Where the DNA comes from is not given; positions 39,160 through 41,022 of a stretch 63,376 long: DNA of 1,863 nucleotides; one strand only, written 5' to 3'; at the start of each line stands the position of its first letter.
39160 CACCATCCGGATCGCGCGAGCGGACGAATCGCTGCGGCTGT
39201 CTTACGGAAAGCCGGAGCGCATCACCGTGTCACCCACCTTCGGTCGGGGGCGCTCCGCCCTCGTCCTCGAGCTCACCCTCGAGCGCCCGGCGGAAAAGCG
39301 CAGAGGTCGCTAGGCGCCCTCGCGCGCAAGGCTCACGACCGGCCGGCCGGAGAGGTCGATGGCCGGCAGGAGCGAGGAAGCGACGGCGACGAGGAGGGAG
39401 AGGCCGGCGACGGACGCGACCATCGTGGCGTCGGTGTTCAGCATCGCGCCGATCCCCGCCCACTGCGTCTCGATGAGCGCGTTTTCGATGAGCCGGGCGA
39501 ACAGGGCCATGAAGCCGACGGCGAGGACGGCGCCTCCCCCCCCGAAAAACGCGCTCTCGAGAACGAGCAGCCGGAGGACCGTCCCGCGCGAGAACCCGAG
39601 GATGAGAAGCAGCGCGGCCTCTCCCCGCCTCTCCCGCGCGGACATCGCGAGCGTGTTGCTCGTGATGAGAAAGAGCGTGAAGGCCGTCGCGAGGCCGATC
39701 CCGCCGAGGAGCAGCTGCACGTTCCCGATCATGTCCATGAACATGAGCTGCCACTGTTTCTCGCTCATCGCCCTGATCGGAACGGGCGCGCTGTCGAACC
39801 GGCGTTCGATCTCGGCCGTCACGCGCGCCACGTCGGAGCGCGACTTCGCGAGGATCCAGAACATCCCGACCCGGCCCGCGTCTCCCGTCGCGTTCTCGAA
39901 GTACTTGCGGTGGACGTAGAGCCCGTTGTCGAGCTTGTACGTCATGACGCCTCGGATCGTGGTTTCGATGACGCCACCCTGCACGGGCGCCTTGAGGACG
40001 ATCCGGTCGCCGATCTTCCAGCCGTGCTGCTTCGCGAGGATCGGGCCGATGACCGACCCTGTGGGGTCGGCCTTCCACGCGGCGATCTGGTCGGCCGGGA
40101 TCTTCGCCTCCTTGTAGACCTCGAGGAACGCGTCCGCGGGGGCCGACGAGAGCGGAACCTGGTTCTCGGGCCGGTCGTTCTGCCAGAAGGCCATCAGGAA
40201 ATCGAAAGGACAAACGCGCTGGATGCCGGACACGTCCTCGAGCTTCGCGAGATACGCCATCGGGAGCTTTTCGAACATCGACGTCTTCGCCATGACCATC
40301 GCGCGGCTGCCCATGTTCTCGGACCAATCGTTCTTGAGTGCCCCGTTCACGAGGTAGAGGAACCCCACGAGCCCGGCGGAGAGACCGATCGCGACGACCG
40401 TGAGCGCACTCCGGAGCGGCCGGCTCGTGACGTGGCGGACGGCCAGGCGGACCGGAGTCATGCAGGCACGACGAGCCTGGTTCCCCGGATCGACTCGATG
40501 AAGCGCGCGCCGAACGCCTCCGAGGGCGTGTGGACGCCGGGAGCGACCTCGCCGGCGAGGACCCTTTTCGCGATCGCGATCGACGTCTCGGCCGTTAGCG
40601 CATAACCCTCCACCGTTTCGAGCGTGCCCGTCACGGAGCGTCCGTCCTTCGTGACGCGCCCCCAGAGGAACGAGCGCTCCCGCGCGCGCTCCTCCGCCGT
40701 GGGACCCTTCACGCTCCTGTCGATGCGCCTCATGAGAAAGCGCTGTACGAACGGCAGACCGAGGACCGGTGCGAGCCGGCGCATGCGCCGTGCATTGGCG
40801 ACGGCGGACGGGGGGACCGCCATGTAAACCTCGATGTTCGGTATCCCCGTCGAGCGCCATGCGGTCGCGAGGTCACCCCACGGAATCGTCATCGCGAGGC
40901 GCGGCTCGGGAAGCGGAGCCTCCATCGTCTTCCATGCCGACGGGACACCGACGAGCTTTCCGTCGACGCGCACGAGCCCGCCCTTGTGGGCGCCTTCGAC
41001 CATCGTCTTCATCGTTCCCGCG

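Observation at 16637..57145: Family of short AT-rich repeats (core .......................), often as inverted pairs, embedded in-frame in ORFs and in spacers of an approximately 70% GC sequence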

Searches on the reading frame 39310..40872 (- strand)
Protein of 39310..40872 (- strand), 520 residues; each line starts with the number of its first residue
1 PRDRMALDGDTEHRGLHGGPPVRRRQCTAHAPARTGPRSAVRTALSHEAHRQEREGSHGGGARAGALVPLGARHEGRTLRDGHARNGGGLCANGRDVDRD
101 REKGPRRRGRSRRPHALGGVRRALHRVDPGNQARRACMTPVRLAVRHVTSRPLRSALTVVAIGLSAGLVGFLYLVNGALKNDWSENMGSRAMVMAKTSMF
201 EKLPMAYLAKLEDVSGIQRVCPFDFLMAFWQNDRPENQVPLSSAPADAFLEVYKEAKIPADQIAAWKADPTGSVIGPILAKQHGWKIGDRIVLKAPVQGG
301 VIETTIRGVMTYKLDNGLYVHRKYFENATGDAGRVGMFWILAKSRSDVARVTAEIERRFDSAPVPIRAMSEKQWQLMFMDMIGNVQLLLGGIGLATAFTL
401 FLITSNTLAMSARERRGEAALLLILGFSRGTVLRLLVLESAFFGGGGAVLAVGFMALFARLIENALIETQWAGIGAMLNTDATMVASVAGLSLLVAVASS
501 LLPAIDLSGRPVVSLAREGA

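Call 18: search_protein_families(library=pfam, proteins=[window:39310-40872:-])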
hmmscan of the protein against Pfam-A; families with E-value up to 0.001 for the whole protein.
window:39310-40872:- (520 aa): 1 family
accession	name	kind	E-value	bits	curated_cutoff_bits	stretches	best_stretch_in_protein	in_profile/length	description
PF02687.27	FtsX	-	5.4e-12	46.3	25.5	1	392-509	3-117/120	FtsX-like permease C-terminal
